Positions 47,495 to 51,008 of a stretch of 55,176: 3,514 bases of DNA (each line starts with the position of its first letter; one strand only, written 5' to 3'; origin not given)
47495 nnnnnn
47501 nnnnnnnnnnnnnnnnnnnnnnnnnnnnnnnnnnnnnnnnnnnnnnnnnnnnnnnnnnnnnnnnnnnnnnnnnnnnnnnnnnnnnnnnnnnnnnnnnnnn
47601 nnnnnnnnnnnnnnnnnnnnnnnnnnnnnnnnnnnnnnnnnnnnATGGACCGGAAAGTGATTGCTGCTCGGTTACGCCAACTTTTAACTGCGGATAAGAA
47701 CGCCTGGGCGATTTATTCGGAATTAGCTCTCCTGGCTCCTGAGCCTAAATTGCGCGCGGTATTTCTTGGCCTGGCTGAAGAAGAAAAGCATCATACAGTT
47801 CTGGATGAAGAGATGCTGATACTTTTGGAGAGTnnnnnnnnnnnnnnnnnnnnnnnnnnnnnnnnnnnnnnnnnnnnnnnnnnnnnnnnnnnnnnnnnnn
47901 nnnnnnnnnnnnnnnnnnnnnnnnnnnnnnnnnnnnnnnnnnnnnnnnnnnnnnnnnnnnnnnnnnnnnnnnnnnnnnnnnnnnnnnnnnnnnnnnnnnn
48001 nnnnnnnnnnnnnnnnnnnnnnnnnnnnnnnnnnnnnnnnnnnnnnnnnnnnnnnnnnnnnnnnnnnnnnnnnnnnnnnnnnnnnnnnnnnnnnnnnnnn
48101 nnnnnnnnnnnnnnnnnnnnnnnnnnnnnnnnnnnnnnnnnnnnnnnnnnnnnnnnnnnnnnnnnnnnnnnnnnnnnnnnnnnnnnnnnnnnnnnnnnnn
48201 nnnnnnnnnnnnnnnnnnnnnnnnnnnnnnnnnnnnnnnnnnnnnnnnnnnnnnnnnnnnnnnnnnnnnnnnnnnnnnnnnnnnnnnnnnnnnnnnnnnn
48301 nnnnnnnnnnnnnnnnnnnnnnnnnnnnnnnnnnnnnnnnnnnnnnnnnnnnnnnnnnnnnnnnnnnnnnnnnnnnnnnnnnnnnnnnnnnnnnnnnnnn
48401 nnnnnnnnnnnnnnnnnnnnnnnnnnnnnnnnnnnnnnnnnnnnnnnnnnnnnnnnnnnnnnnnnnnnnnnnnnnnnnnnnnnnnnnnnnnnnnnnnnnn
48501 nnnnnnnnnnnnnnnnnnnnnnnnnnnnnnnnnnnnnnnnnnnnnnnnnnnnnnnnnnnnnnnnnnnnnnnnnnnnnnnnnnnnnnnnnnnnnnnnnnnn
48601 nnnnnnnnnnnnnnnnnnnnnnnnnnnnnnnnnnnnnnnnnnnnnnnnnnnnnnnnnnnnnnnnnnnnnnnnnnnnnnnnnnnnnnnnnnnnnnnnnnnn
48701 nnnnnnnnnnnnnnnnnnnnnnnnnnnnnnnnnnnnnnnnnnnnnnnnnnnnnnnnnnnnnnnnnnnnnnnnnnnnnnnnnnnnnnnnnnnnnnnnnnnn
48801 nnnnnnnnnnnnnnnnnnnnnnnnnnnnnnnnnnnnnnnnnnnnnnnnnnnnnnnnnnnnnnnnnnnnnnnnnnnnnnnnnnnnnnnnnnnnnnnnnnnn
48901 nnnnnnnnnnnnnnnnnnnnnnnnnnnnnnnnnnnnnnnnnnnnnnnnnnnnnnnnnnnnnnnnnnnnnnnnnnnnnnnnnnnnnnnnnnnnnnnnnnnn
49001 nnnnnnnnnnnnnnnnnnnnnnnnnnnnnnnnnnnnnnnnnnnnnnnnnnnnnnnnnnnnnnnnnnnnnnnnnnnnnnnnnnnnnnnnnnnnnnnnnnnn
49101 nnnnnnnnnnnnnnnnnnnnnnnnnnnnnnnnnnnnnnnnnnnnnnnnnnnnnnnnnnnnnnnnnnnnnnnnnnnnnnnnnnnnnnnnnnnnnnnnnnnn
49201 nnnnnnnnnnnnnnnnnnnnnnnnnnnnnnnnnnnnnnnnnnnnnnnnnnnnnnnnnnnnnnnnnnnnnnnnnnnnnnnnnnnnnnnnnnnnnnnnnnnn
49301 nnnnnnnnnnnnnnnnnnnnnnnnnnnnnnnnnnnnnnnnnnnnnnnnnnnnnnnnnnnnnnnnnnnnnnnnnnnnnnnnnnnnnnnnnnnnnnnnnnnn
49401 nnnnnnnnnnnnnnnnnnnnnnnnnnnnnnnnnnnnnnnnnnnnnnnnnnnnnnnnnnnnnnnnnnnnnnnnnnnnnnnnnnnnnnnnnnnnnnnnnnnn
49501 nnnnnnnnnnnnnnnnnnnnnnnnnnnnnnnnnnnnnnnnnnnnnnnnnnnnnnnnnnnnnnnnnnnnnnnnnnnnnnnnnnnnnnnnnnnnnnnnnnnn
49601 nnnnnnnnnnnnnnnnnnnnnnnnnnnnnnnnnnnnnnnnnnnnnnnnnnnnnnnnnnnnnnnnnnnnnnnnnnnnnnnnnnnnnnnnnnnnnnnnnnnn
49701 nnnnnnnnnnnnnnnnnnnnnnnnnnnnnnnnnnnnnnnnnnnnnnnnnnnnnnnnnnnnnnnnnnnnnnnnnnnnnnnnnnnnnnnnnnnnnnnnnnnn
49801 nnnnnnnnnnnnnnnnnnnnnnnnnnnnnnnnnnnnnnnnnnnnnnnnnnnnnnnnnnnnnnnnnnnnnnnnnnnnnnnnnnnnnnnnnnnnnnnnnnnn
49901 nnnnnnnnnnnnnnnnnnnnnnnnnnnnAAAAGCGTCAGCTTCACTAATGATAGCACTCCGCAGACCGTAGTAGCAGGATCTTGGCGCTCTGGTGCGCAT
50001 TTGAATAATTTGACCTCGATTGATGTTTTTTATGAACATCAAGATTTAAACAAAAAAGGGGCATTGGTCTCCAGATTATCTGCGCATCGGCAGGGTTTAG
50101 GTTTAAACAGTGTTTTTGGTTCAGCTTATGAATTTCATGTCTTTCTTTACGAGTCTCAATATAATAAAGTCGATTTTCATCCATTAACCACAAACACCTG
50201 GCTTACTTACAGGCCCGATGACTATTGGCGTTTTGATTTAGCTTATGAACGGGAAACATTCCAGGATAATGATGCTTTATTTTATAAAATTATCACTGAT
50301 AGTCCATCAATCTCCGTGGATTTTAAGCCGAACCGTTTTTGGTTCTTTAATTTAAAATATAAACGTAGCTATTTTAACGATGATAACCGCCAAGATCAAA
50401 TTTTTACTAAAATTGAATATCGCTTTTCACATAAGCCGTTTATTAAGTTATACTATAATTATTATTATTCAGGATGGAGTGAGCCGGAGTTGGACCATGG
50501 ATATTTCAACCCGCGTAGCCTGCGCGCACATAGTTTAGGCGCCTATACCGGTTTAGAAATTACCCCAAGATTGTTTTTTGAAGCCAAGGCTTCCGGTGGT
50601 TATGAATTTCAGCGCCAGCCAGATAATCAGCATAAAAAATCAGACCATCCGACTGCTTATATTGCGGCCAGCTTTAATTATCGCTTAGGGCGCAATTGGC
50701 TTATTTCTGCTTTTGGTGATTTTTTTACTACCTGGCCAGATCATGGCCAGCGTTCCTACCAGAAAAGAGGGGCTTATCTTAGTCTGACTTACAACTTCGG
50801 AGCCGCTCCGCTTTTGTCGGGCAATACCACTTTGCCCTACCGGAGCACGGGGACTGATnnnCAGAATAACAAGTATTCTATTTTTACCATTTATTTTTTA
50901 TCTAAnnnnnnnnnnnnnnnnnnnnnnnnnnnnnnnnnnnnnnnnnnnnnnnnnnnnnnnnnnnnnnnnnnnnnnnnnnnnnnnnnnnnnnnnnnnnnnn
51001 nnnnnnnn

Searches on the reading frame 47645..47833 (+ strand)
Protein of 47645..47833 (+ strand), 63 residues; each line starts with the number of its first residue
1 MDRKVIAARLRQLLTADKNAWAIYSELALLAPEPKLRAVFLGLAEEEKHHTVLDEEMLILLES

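Call 5: search_protein_families(library=pfam, proteins=[window:47645-47833:+], max_evalue=0.01)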
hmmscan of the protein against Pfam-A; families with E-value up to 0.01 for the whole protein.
window:47645-47833:+ (63 aa): 0 families

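Call 6: search_protein_families(library=ncbifam, proteins=[window:47645-47833:+], max_evalue=0.01)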
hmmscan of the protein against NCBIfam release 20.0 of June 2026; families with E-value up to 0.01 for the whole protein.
window:47645-47833:+ (63 aa): 2 families
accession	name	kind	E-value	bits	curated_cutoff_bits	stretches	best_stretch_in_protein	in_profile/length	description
NF058678.1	EncB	exception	2.9e-05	24.3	210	1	7-62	12-67/160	encapsulin nanocompartment ferritin-like cargo protein EncB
NF058679.1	EncB_fam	subfamily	0.0058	16.6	90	1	6-58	21-73/117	encapsulin nanocompartment ferritin-likeEncB family encapsulin nanocompartment ferritin-like cargo protein cargo protein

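Call 17: search_protein_families(library=pfam, proteins=[window:47645-47833:+], max_evalue=5)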
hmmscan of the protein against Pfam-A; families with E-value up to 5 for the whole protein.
window:47645-47833:+ (63 aa): 4 families
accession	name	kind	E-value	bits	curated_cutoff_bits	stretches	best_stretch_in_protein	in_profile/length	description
PF02915.23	Rubrerythrin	-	0.016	16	22.8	1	19-51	12-46/137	Rubrerythrin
PF09537.16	DUF2383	-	0.045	14.3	30.8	1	8-50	4-46/111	Domain of unknown function (DUF2383)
PF13376.11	OmdA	-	0.074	13.5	25.6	0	8-27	6-25/60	Bacteriocin-protection, YdeI or OmpD-Associated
PF09296.17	NUDIX-like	-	0.12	13.6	22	1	5-47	5-48/96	NADH pyrophosphatase-like rudimentary NUDIX domain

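Call 41: search_solved_structures(query=A4, max_evalue=10, show_alignments=3)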
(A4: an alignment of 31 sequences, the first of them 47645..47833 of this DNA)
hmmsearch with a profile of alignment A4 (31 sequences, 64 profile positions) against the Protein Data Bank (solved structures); distinct sequences matched with E-value up to 10: 82 (the best 60 are shown).
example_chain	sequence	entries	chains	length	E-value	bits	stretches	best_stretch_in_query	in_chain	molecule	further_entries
9u78_A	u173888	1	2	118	1.4e-10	44.4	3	26-52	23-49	Single Chain Protein of De Novo Designed Helix Bundles-4EH2 with KDPV Loop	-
2hz8_A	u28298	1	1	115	2.6e-10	43.5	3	6-55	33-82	De novo designed diiron protein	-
1mft_A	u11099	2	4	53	1.3e-06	31.6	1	10-56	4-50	Four-helix bundle model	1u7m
5c39_A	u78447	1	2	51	1.6e-06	31.4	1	10-56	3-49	P0 Manganese cluster peptide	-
2lfd_A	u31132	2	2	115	5e-06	29.8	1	7-55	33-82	Diiron protein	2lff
3qhb_A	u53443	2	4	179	7.2e-06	29.2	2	25-61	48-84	Symerythrin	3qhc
3sid_A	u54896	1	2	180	7.3e-06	29.2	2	25-61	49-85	Symerythrin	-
7s5k_A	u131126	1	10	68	1.2e-05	28.5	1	7-62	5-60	EncB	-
2fzf_A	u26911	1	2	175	3.9e-05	26.9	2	19-57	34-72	hypothetical protein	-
7s5c_A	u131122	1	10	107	4.2e-05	26.8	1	7-62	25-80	EncB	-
5n5e_e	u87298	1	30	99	0.00013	25.2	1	4-52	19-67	PFC_05175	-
9viw_A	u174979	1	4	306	0.00051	23.3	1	19-50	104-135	Bacterioferritin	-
9qq4_A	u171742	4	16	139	0.00061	23.1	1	27-59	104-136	Bacterioferritin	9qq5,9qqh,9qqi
2e0z_A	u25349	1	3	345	0.00083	22.6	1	4-52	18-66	Virus-like particle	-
4rc6_B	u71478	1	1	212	0.0016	21.7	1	18-52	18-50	Aldehyde decarbonylase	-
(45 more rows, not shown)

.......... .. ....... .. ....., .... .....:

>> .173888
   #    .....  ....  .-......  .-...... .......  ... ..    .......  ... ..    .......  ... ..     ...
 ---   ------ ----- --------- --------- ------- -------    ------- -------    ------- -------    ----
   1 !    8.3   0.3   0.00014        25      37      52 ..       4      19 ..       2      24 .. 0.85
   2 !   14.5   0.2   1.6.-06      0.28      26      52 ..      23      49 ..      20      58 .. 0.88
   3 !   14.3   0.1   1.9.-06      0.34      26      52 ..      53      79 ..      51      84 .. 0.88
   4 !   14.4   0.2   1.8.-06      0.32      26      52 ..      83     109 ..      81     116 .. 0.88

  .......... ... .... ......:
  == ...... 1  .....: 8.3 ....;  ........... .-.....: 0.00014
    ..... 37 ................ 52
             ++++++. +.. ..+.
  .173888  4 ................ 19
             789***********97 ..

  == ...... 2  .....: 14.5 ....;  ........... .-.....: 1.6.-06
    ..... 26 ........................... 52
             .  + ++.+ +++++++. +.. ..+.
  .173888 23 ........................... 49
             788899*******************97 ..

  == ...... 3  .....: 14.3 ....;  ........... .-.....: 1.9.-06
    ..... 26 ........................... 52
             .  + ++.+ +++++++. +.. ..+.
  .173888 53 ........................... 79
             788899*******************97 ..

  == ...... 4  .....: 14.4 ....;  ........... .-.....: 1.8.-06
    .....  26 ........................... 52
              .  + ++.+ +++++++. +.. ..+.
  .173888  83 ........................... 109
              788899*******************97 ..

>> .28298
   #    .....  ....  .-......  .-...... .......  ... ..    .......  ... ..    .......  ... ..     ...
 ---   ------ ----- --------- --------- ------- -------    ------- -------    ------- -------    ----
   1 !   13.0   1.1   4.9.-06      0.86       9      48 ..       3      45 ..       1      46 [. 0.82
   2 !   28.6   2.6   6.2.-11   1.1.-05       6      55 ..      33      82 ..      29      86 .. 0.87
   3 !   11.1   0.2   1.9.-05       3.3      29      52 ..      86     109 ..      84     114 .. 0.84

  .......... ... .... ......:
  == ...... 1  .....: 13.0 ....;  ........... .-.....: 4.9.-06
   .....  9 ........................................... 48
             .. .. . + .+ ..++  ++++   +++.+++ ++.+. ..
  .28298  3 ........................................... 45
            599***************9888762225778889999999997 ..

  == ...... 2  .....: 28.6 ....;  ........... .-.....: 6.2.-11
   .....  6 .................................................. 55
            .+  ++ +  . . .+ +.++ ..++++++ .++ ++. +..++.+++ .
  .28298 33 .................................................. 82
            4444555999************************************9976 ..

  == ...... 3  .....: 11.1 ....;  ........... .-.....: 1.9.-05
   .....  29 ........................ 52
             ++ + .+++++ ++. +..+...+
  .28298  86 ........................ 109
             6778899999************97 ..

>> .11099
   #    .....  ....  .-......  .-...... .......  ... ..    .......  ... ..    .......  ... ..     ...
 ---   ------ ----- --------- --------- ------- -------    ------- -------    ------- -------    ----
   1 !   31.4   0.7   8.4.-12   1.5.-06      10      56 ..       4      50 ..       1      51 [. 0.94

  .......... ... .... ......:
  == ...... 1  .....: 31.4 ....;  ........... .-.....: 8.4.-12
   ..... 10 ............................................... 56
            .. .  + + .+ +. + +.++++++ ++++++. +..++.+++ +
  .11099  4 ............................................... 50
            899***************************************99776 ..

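Call 68: search_protein_representatives(protein=window:47645-47833:+)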
Query: 63 residues. Proteins with E-value up to 0.001 (for the whole library): 52; up to 1e-10: 3; up to 1e-30: 0. The best 52 are listed.
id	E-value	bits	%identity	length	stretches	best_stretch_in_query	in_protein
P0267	5.8e-20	85.9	74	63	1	1-62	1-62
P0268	1.4e-11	59.6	52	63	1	1-62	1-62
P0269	1.7e-11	59.4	55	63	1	1-62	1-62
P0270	5.6e-09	51.5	51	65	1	2-62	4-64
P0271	5.7e-09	51.5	50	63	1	1-62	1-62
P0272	1.0e-08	50.7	46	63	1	1-61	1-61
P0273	4.7e-08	48.7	52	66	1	1-62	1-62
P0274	6.5e-08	48.2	46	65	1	3-61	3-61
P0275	2.5e-06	43.3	47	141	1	6-62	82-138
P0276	3.5e-06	42.8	41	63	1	2-62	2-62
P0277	4.6e-06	42.4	39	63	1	1-62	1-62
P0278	5.5e-06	42.2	45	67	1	1-62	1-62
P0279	1.7e-05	40.7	39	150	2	13-53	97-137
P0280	2.3e-05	40.2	42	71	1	1-62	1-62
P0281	2.6e-05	40.1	43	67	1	1-61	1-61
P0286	4.2e-05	39.4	42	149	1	3-61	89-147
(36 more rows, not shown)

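Call 88: find_encoding_contigs(protein=P0275, flank=6000, max_places=2)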
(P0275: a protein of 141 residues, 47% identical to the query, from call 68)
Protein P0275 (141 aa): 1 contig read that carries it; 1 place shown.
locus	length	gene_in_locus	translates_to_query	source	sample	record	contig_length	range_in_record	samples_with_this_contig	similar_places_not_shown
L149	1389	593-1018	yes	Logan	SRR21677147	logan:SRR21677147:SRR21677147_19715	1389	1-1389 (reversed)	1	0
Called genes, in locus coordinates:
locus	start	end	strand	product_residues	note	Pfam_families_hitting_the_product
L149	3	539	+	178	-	?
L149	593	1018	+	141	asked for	PF02915:Rubrerythrin (faint)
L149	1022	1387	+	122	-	?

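Call 89: find_encoding_contigs(protein=P0286, flank=6000, max_places=2)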
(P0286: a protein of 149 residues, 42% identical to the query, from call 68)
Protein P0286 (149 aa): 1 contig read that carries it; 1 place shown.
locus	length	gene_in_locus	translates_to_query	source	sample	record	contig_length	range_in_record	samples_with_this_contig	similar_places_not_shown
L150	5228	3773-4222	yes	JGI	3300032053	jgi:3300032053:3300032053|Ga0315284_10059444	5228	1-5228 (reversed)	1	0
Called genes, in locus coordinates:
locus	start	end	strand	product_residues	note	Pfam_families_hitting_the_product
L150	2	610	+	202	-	?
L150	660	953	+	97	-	-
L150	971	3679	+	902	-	PF07090:GATase1_like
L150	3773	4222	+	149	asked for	-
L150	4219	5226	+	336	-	?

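Call 91: search_protein_families(library=padloc, proteins=[window:47645-47833:+], max_evalue=0.001)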
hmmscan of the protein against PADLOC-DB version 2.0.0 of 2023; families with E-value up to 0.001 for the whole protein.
window:47645-47833:+ (63 aa): 0 families

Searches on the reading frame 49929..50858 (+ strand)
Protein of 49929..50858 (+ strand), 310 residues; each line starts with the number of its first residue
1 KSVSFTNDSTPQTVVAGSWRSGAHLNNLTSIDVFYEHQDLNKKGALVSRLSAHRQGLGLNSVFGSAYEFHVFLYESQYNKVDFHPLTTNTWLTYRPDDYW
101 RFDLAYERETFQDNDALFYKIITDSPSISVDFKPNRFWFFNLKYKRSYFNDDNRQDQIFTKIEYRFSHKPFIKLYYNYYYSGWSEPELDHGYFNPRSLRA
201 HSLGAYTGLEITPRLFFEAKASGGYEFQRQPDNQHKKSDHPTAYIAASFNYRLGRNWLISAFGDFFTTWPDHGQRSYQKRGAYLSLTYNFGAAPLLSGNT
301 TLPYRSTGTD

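Call 50: search_solved_structures(query=A5, max_evalue=10, show_alignments=1)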
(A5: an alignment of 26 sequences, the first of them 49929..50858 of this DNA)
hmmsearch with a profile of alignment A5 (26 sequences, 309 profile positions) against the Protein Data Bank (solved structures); distinct sequences matched with E-value up to 10: 1.
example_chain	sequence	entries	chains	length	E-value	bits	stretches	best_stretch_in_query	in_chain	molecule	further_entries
8pjx_A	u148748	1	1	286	0.0057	19.2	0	54-106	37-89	SAKe6FR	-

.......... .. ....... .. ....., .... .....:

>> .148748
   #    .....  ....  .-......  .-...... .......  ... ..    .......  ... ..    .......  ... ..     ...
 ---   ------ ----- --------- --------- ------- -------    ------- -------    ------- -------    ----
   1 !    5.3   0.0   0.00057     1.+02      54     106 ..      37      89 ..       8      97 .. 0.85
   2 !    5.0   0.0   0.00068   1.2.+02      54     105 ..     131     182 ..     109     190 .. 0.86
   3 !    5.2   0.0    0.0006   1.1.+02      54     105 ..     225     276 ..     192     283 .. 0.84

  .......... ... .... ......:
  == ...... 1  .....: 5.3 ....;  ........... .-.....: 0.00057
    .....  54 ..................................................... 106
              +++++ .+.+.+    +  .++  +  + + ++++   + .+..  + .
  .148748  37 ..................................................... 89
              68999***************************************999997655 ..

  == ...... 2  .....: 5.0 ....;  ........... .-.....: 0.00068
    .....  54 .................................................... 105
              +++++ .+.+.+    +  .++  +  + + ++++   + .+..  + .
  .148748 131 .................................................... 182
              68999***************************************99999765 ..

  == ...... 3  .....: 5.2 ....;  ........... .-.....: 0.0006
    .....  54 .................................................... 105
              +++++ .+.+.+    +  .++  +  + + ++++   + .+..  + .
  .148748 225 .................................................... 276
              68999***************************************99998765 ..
